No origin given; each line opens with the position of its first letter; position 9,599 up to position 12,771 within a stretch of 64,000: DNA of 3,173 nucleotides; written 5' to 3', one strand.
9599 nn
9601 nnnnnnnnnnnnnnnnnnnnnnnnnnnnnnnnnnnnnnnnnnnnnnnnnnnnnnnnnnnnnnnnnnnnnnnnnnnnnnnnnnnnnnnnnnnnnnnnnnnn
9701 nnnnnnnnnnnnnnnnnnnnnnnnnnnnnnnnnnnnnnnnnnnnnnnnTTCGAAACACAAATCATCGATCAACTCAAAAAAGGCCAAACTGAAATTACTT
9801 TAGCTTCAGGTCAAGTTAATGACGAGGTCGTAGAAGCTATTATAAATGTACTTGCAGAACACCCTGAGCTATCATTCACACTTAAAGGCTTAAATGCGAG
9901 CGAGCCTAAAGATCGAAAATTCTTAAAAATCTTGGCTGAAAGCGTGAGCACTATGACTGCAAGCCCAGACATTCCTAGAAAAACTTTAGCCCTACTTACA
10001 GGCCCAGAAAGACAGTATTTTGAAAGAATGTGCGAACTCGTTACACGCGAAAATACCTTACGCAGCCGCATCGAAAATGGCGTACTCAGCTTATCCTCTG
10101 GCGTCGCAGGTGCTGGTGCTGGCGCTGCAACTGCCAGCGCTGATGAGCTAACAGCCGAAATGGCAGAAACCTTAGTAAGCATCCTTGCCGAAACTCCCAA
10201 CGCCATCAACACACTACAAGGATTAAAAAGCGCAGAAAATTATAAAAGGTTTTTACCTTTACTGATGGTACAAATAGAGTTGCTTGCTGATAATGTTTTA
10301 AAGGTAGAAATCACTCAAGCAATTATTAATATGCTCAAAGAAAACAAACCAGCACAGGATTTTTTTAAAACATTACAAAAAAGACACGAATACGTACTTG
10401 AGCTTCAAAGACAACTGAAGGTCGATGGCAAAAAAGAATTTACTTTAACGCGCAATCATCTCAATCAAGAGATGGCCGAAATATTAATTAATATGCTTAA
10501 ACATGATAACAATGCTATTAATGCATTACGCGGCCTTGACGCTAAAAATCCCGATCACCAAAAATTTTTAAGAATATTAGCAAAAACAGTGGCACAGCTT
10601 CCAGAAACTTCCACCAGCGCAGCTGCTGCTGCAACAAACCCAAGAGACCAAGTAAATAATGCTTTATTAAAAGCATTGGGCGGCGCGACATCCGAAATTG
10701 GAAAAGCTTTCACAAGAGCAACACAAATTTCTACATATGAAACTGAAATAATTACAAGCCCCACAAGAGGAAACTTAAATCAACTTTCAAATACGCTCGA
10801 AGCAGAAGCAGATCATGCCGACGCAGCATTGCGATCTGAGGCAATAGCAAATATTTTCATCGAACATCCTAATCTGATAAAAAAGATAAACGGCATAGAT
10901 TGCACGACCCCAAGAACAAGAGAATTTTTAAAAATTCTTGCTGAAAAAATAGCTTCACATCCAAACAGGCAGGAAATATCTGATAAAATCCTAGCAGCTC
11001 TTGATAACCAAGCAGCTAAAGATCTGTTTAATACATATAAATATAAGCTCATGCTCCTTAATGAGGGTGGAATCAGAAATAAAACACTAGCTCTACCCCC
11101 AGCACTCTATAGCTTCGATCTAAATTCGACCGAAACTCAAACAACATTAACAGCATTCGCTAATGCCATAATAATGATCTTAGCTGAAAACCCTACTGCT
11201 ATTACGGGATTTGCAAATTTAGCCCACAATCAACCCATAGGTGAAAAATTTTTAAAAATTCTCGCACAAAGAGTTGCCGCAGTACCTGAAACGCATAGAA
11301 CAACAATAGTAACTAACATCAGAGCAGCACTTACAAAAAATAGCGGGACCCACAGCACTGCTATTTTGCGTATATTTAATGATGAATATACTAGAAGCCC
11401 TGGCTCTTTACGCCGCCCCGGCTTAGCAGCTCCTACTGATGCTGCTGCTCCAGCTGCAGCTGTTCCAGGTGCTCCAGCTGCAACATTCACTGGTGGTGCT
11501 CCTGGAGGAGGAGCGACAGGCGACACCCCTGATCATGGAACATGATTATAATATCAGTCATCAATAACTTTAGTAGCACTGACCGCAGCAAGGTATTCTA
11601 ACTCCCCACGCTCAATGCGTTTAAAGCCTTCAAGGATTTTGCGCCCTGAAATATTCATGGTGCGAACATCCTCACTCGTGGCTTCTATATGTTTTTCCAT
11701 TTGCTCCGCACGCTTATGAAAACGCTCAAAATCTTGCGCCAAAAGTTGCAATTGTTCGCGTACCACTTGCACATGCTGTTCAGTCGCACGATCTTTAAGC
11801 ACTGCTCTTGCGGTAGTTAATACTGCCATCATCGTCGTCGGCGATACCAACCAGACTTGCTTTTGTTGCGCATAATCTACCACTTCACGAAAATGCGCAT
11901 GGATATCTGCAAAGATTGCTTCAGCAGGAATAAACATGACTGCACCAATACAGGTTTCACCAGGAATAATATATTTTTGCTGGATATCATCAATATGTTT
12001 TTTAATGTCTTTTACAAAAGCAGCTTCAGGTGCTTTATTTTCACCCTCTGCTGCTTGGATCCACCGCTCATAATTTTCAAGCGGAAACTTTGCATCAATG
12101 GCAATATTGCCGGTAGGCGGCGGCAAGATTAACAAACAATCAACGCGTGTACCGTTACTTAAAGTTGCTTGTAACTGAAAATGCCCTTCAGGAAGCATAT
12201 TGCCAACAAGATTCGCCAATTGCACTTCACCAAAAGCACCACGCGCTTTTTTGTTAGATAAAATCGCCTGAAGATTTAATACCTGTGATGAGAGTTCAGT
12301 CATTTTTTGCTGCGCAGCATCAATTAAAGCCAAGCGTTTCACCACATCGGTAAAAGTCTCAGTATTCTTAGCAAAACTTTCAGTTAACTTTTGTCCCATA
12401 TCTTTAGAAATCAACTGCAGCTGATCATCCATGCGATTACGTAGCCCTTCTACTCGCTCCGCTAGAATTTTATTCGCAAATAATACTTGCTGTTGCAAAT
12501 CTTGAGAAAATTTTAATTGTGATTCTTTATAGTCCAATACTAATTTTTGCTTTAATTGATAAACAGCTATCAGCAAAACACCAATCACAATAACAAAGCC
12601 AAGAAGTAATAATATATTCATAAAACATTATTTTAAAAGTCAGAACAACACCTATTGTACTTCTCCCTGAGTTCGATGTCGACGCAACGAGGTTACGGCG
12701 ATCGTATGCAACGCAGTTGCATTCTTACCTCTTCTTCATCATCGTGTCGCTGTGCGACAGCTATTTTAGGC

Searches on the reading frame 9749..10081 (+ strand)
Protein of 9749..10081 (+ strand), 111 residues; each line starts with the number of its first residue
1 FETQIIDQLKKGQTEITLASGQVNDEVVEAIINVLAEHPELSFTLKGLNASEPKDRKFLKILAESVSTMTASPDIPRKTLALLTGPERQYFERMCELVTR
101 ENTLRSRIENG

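Call 23: find_homologous_proteins(query=A1, max_evalue=0.1)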
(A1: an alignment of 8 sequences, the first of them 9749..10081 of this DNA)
Query A1 (8 sequences): 7011 candidates shared short words with the query, none scored E <= 0.1.

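Call 26: search_solved_structures(query=A1, max_evalue=10)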
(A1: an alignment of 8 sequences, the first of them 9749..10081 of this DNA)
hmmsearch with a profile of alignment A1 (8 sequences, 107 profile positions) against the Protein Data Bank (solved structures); distinct sequences matched with E-value up to 10: 18.
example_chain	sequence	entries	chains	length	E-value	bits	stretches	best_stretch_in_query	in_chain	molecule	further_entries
4rv1_A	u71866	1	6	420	8.7e-07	32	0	15-44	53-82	Engineered Protein OR497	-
4hxt_A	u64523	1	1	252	0.00075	22.5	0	15-44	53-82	De Novo Protein OR329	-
8ydl_A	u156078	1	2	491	0.0012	21.9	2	40-74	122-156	Fusion glycoprotein F2, F1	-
4rzp_A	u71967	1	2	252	0.016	18.3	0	9-43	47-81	Engineered Protein OR366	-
6nyi_A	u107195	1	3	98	0.033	17.2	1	5-84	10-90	Design construct XXA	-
6nz1_A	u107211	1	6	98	0.074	16.1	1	5-84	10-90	Design construct XXA_GVDQ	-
6mze_E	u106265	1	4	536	0.11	15.5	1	37-89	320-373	Protein Stu2p/Alp14p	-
6mzf_E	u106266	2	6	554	0.12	15.4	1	37-89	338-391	Protein Stu2p/Alp14p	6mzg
7ddr_A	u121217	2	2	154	0.19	14.8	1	36-100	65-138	Ancestral myoglobin aMbSp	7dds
2lxm_A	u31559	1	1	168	0.2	14.7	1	47-79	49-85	Vacuolar protein sorting-associated protein VTA1 homolog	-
4txp_A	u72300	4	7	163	0.22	14.6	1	47-79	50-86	Vacuolar protein sorting-associated protein VTA1 homolog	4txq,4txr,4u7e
2lxl_A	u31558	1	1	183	0.23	14.5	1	47-79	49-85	Vacuolar protein sorting-associated protein VTA1 homolog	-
6xp5_U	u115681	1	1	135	0.35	14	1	35-82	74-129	Mediator of RNA polymerase II transcription subunit 21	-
7ddt_A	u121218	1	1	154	0.43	13.7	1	36-101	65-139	Ancestral myoglobin aMbSe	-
7ddu_A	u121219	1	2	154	0.53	13.3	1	36-100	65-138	Myoglobin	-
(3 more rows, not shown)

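Call 31: predict_structure(alignment_id=A1)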
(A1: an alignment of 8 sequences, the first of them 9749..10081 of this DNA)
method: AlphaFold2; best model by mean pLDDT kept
length: 111 residues; sequences in the alignment: 8
mean_pLDDT: 89.8   pTM: 0.79
mean pLDDT of the five models: 89.8, 89.5, 87.6, 87.5, 87.3
residues with pLDDT >= 90: 68; 70-90: 43; 50-70: 0; < 50: 0
segments of 3 or more residues with pLDDT < 50: none
pLDDT, mean of each block of 10 residues (from residue 1): 87 88 87 91 91 93 90 88 94 93 86 77
secondary structure, 60 per line:
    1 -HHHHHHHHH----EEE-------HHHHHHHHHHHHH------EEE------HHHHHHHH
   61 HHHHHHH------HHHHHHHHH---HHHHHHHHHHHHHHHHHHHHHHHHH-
elements in order: H2-10 E15-17 H25-37 E44-46 H53-67 H74-82 H86-110

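Call 33: search_protein_representatives(alignment_id=A1)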
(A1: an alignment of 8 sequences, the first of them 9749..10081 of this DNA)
Query: 8 sequences, 107 profile positions. Proteins with E-value up to 0.001 (for the whole library): 26; up to 1e-10: 2; up to 1e-30: 1. The best 26 are listed.
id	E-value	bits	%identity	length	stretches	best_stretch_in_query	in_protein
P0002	6.1e-214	711.1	-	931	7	2-106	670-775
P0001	8.6e-23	96.4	-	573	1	2-106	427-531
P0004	9.0e-09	51.3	-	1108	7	39-74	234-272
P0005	3.8e-07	46.0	-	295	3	39-76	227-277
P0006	5.2e-07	45.6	-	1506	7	39-66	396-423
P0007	3.4e-06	43.0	-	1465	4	38-76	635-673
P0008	5.8e-06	42.2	-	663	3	39-70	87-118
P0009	8.3e-06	41.7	-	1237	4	40-71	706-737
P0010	1.4e-05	41.0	-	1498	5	39-90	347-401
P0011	1.9e-05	40.5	-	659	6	39-70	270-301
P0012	2.2e-05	40.4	-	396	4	38-82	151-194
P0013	3.2e-05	39.8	-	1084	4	39-82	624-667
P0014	4.2e-05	39.5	-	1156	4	39-74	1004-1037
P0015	4.8e-05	39.3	-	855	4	36-71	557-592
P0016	5.0e-05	39.2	-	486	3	3-50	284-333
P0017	1.0e-04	38.2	-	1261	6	38-82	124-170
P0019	2.3e-04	37.1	-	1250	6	39-74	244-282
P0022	3.2e-04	36.6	-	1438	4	36-72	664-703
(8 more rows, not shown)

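Call 34: search_protein_families(library=pfam, proteins=[P0004, P0005, P0006, P0007, P0008, P0009, P0011, P0012, P0016], max_evalue=0.001)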
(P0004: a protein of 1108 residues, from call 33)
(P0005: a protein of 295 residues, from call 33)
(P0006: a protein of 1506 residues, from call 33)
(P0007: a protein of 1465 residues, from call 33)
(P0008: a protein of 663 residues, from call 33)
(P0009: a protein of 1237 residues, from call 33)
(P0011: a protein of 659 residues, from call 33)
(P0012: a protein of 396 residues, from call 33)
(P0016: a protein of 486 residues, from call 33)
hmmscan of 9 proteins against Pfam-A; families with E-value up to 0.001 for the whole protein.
P0004 (1108 aa): 0 families

P0005 (295 aa): 0 families

P0006 (1506 aa): 1 family
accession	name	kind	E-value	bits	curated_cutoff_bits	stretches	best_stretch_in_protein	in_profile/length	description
PF23466.1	WWE_4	-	0.00015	22.4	24.5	0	359-373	40-54/55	WWE domain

P0007 (1465 aa): 0 families

P0008 (663 aa): 0 families

P0009 (1237 aa): 0 families

P0011 (659 aa): 1 family
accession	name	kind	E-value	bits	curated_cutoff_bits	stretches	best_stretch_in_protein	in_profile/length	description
PF13989.11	YejG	-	6.7e-05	23.8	27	0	262-298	28-64/106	YejG-like protein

P0012 (396 aa): 1 family
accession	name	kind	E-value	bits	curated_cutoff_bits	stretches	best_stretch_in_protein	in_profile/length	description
PF15827.10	UPF0730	-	0.00065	20.1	25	0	70-93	23-45/47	UPF0730 unknown protein family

P0016 (486 aa): 0 families

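Call 40: fold_search(model_id=the predicted structure, library=pdb)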
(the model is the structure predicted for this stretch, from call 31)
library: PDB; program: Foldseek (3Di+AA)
matches with E <= 10: 204; with E <= 0.001: 0
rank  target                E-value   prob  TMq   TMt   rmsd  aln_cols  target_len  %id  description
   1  5uqh_C                1.1e+00  0.54  0.36  0.14   3.5        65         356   15  Crystal Structure of the Catalytic Domain of the Inosine Monophosphate Dehydrogenase from Campylobacter jejuni in the  (released 2017-03-01)
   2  3a13_J                1.1e+00  0.33  0.41  0.13  10.4       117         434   14  Crystal structure of Type III Rubisco SP4 mutant complexed with 2-CABP and activated with Ca (released 2010-04-07)
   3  8to0_Fx               1.1e+00  0.15  0.30  0.23   7.4       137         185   10  48-nm repeating structure of doublets from mouse sperm flagella (released 2023-11-01)
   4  3usb_B                1.4e+00  0.23  0.38  0.13  13.3       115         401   15  Crystal Structure of Bacillus anthracis Inosine Monophosphate Dehydrogenase in the complex with IMP (released 2011-12-07)
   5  3kdo_A                1.5e+00  0.18  0.35  0.12  10.3       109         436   16  Crystal structure of Type III Rubisco SP6 mutant complexed with 2-CABP (released 2010-10-06)
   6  9n82_b                1.5e+00  0.14  0.35  0.12   7.5       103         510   13  The ligation (AMP-Lys) complex in the NHEJ pathway (released 2025-04-23)
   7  9rib_A                1.6e+00  0.11  0.27  0.13   9.8       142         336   16  Crystal structure of C278S mutant of mouse CDC14A (released 2025-12-10)
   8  3a13_C                1.7e+00  0.20  0.38  0.13  10.4       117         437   14  Crystal structure of Type III Rubisco SP4 mutant complexed with 2-CABP and activated with Ca (released 2010-04-07)
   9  4mz8_B                1.8e+00  0.38  0.36  0.14   3.5        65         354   15  Crystal Structure of the Inosine 5'-monophosphate Dehydrogenase, with an Internal Deletion of CBS Domain from Campylob (released 2014-07-16)
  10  7ve6_A                1.8e+00  0.23  0.42  0.36   9.8       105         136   14  N-terminal domain of VraR (released 2022-05-18)
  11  9rib_B                1.8e+00  0.10  0.27  0.13   9.7       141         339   16  Crystal structure of C278S mutant of mouse CDC14A (released 2025-12-10)
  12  3tsd_A                1.9e+00  0.16  0.37  0.12  13.0       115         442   14  Crystal Structure of Inosine-5'-monophosphate Dehydrogenase from Bacillus anthracis str. Ames complexed with XMP (released 2011-10-05)
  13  5urq_C                2.0e+00  0.38  0.37  0.14   3.2        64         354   14  Crystal Structure of the Catalytic Domain of the Inosine Monophosphate Dehydrogenase from Campylobacter jejuni in the  (released 2017-03-01)
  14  2e2n_A                2.0e+00  0.25  0.31  0.12  11.3        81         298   14  Crystal structure of Sulfolobus tokodaii hexokinase in the apo form (released 2007-01-16)
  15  3a13_A                2.0e+00  0.16  0.38  0.13  10.4       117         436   14  Crystal structure of Type III Rubisco SP4 mutant complexed with 2-CABP and activated with Ca (released 2010-04-07)
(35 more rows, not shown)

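Call 59: search_protein_families(library=pfam, proteins=[P0012, P0004, P0010, P0013, P0017, P0019, P0022], max_evalue=1)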
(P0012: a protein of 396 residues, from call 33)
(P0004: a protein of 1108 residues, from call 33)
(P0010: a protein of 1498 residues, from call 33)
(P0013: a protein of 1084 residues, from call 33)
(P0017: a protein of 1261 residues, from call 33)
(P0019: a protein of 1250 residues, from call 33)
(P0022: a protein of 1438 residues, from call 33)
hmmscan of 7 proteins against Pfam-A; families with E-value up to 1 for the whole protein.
P0012 (396 aa): 6 families
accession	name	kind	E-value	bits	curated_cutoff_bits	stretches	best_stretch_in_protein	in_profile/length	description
PF15827.10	UPF0730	-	0.00065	20.1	25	0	70-93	23-45/47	UPF0730 unknown protein family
PF21990.2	SH2_1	-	0.0011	19.8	27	0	63-99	58-93/108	SH2 domain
PF18719.7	ArlS_N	-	0.0042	17.8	27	0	120-173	6-55/140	ArlS sensor domain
PF08100.18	Dimerisation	-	0.055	13.7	25.6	0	134-176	30-66/93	O-methyltransferase dimerisation domain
PF17681.6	GCP_N_terminal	-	0.094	12.7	29.4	0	35-98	105-167/297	Gamma tubulin complex component N-terminal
PF19402.4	RamS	-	0.21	12.5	24.3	0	113-126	2-15/44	Lanthionine-containing peptide SapB precursor RamS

P0004 (1108 aa): 0 families

P0010 (1498 aa): 2 families
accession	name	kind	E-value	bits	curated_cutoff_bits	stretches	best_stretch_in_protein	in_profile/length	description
PF19587.5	DUF6094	-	0.011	15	22.8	0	509-592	48-131/344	Uncharacterised methyltransferase family (DUF6094)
PF02985.28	HEAT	-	0.25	12.1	23.5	0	313-325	6-18/31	HEAT repeat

P0013 (1084 aa): 9 families
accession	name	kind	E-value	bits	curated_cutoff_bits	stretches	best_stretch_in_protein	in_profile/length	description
PF19269.4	Anticodon_2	-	0.002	19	23.6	0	639-709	23-92/141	Anticodon binding domain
PF12717.13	Cnd1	-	0.028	14.9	26.4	1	311-373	52-111/162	non-SMC mitotic condensation complex subunit 1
PF06511.16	T3SS_TC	-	0.049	13.5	25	1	302-378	187-270/355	Type III secretion systems tip complex components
PF08708.16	PriCT_1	-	0.15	12.1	21.1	0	5-22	34-51/67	Primase C terminal 1 (PriCT-1)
PF13942.11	Lipoprotein_20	-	0.18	12.1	27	0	255-273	22-40/175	YfhG lipoprotein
PF22826.3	PL28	-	0.24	11.1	27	0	315-380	27-89/257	PL28 ulvan lyases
PF10145.14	PhageMin_Tail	-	0.37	11.1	33.2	0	294-382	113-199/201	Phage-related minor tail protein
PF14997.11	CECR6_TMEM121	-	0.41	10.9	25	1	551-611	128-188/194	CECR6/TMEM121 family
PF04108.17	ATG17_like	-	0.89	9.4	43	0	306-402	133-220/355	Autophagy protein ATG17-like domain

P0017 (1261 aa): 5 families
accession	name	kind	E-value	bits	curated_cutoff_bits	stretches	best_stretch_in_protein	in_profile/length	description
PF07704.17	PSK_trans_fac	-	0.11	13.9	28.3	1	140-212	7-77/82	Rv0623-like transcription factor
PF04456.17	DUF503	-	0.16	12.2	22.4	0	332-395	12-76/88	Protein of unknown function (DUF503)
PF13513.12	HEAT_EZ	-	0.18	12.8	27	0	135-170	18-52/55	HEAT-like repeat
PF08899.16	DUF1844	-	0.19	12.3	27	0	186-214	43-71/76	Domain of unknown function (DUF1844)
PF14989.11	CCDC32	-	0.21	12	27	1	246-291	65-109/150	Coiled-coil domain containing 32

P0019 (1250 aa): 2 families
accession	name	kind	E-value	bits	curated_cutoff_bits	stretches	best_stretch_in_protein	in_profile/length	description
PF07671.16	DUF1601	-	0.048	13.9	25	0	456-486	7-37/37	Protein of unknown function (DUF1601)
PF06009.19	Laminin_II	-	0.098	13.1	33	0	213-305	9-101/138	Laminin Domain II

P0022 (1438 aa): 2 families
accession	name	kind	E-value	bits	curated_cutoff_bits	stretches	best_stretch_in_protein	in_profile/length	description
PF25479.1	Vts1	-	0.15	12.1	27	0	389-410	20-40/45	RNA-binding protein vts1-like domain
PF08278.16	DnaG_DnaB_bind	-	0.22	12.3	29.1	0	1341-1416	51-111/124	DNA primase DnaG DnaB-binding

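Call 77: search_solved_structures(query=A1, max_evalue=0.001, show_alignments=1)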
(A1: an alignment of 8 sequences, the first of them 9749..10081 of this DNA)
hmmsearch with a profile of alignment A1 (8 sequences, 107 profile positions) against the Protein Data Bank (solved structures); distinct sequences matched with E-value up to 0.001: 2.
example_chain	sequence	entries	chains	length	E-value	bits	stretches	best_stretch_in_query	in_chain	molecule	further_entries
4rv1_A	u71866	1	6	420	8.7e-07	32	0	15-44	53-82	Engineered Protein OR497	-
4hxt_A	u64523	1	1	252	0.00075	22.5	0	15-44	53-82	De Novo Protein OR329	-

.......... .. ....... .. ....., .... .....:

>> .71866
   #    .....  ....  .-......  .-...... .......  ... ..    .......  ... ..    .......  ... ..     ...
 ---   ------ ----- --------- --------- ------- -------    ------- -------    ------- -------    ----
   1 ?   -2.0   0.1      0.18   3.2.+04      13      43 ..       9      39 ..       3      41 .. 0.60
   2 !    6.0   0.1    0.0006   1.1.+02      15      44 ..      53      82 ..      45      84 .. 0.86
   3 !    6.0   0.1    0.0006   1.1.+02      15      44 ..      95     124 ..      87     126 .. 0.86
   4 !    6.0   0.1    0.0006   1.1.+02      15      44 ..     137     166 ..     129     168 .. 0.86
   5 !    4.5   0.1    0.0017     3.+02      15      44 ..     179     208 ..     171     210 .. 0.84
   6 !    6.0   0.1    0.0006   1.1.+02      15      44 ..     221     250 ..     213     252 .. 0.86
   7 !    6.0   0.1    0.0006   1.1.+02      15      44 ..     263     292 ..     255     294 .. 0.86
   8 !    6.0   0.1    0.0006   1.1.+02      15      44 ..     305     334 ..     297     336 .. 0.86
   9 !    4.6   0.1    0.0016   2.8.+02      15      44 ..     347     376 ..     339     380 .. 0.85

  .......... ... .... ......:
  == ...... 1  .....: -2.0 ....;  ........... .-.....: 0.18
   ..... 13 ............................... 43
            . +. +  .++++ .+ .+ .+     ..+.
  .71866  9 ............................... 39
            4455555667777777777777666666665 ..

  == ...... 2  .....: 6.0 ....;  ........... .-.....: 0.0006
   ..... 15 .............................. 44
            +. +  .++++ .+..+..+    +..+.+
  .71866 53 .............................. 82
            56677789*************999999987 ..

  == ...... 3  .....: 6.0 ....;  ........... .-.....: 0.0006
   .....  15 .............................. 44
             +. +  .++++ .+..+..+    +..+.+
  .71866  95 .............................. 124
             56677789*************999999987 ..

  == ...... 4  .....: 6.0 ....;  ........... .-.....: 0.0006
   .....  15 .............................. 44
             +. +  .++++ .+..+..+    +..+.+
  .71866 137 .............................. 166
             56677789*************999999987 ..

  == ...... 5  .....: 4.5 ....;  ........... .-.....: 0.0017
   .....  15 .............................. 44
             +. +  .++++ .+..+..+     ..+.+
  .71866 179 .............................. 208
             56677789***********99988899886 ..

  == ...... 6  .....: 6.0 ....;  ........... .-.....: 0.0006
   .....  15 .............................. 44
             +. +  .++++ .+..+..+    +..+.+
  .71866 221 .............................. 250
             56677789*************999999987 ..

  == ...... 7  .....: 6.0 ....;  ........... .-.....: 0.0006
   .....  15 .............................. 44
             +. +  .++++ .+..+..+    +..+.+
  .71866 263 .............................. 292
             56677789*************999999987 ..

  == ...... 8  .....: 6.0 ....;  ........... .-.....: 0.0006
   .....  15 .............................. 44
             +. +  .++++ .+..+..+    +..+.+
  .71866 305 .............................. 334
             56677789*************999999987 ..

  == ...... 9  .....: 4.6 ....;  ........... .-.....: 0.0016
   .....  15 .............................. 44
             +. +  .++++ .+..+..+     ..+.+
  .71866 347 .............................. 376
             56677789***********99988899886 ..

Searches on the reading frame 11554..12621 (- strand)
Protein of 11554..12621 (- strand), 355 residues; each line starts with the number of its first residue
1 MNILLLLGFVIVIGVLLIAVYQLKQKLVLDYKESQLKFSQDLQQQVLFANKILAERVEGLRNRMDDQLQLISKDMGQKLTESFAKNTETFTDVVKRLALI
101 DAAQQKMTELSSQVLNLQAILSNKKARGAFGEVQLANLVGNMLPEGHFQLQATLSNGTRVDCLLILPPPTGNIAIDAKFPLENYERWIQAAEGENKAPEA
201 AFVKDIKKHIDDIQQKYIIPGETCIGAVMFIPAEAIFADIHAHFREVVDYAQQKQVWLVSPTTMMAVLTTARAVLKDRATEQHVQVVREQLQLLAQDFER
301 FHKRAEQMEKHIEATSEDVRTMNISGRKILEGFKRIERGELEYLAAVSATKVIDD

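Call 65: search_protein_families(library=pfam, proteins=[window:11554-12621:-], max_evalue=0.00001)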
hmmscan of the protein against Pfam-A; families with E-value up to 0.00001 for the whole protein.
window:11554-12621:- (355 aa): 1 family
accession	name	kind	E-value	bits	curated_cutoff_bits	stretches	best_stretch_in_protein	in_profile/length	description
PF02646.22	RmuC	-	1.3e-59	202.1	26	1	67-338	2-283/291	RmuC family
